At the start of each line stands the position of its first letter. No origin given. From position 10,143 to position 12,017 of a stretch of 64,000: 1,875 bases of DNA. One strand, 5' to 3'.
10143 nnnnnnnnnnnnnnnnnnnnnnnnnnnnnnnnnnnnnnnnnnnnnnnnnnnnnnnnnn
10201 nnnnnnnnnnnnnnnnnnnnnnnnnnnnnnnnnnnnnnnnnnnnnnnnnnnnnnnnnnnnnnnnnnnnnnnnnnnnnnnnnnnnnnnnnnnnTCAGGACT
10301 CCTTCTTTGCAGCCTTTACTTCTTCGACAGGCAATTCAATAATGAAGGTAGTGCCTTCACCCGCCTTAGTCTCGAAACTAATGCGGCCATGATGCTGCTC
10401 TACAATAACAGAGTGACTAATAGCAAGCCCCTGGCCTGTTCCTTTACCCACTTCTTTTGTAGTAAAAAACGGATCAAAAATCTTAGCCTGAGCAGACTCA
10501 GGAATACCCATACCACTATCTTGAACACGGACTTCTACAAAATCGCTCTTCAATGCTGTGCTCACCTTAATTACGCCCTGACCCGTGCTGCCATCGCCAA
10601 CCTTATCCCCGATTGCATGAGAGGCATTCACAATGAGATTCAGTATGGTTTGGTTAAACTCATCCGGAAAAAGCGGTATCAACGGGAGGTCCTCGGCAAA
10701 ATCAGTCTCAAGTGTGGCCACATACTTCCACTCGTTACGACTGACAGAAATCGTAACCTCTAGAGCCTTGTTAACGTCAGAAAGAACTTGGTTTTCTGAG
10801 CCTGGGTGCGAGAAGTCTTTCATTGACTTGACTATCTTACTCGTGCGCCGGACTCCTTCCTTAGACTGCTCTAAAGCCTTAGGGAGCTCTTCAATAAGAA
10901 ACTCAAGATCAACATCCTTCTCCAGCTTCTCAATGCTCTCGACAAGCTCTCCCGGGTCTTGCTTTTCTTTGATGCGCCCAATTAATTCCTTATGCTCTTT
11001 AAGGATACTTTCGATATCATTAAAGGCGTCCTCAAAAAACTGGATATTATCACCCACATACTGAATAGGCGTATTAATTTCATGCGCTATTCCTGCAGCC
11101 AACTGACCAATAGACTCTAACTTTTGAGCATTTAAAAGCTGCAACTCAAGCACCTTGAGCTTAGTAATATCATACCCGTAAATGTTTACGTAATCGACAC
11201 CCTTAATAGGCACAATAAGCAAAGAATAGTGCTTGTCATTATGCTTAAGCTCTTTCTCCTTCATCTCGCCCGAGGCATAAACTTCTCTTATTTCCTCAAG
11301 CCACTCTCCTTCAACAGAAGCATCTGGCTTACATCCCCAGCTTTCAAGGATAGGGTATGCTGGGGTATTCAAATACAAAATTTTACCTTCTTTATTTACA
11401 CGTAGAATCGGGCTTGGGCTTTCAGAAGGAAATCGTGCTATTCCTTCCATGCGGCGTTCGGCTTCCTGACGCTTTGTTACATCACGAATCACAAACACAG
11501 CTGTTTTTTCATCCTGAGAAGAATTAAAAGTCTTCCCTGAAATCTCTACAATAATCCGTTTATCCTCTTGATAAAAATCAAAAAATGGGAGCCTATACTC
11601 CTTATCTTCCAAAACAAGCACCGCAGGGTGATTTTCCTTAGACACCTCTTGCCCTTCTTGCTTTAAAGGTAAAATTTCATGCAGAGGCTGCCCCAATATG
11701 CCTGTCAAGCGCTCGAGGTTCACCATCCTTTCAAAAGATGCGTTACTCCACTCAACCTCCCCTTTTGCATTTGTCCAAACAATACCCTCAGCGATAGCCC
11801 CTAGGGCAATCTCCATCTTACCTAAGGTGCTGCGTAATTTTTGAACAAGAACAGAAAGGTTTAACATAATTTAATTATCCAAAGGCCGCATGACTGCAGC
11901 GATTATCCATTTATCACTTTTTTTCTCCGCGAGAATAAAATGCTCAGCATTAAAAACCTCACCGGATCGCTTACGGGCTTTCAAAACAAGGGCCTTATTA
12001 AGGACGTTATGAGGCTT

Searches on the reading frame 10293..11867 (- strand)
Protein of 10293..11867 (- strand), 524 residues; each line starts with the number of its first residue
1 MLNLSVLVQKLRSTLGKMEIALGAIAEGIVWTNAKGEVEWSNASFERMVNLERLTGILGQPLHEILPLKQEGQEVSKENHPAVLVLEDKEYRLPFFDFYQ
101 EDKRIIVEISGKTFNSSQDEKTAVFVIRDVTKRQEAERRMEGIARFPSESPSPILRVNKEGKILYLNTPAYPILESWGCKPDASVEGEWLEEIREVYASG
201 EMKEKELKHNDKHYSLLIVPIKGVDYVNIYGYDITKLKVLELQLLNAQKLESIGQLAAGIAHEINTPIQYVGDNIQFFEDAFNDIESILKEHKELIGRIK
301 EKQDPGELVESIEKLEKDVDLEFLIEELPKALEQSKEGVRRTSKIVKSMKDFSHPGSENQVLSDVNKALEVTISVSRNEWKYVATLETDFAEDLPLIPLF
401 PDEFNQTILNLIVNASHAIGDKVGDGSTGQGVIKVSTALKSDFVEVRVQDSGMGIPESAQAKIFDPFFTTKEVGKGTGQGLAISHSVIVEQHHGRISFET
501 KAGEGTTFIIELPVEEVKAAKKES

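Call 18: find_encoding_contigs(protein=window:10293-11867:-, flank=10000, max_places=1)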
Protein window:10293-11867:- (524 aa): 9 contigs read that carry it; 1 place shown.
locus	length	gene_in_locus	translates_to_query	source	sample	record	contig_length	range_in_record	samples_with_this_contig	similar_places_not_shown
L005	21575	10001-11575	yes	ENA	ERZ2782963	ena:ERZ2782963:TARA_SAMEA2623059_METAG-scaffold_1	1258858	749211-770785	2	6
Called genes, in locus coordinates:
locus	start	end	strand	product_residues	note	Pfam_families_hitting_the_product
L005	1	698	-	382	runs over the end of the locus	-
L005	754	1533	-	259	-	-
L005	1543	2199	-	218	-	PF00834:Ribul_P_3_epim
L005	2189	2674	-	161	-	PF04390:LptE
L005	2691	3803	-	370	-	PF20308:TPR-S (faint), PF14938:SNAP (faint), PF07719:TPR_2 (faint), PF13174:TPR_6 (faint), PF13428:TPR_14 (faint), PF13432:TPR_16 (faint), PF13525:YfiO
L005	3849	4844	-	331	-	PF07451:SpoVAD (faint), PF08392:FAE1_CUT1_RppA (weak), PF00108:Thiolase_N, PF08545:ACP_syn_III, PF08541:ACP_syn_III_C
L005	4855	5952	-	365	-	PF02504:FA_synthesis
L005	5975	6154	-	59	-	PF01783:Ribosomal_L32p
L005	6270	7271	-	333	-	PF02673:BacA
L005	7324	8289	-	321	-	PF00535:Glycos_transf_2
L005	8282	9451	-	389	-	PF07687:M20_dimer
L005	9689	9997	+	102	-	PF00989:PAS, PF08448:PAS_4 (weak), PF13426:PAS_9 (weak)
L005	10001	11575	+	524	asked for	PF00989:PAS (faint), PF02518:HATPase_c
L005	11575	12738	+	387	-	PF00072:Response_reg, PF13487:HD_5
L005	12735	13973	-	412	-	PF00072:Response_reg, PF08668:HDOD, PF01966:HD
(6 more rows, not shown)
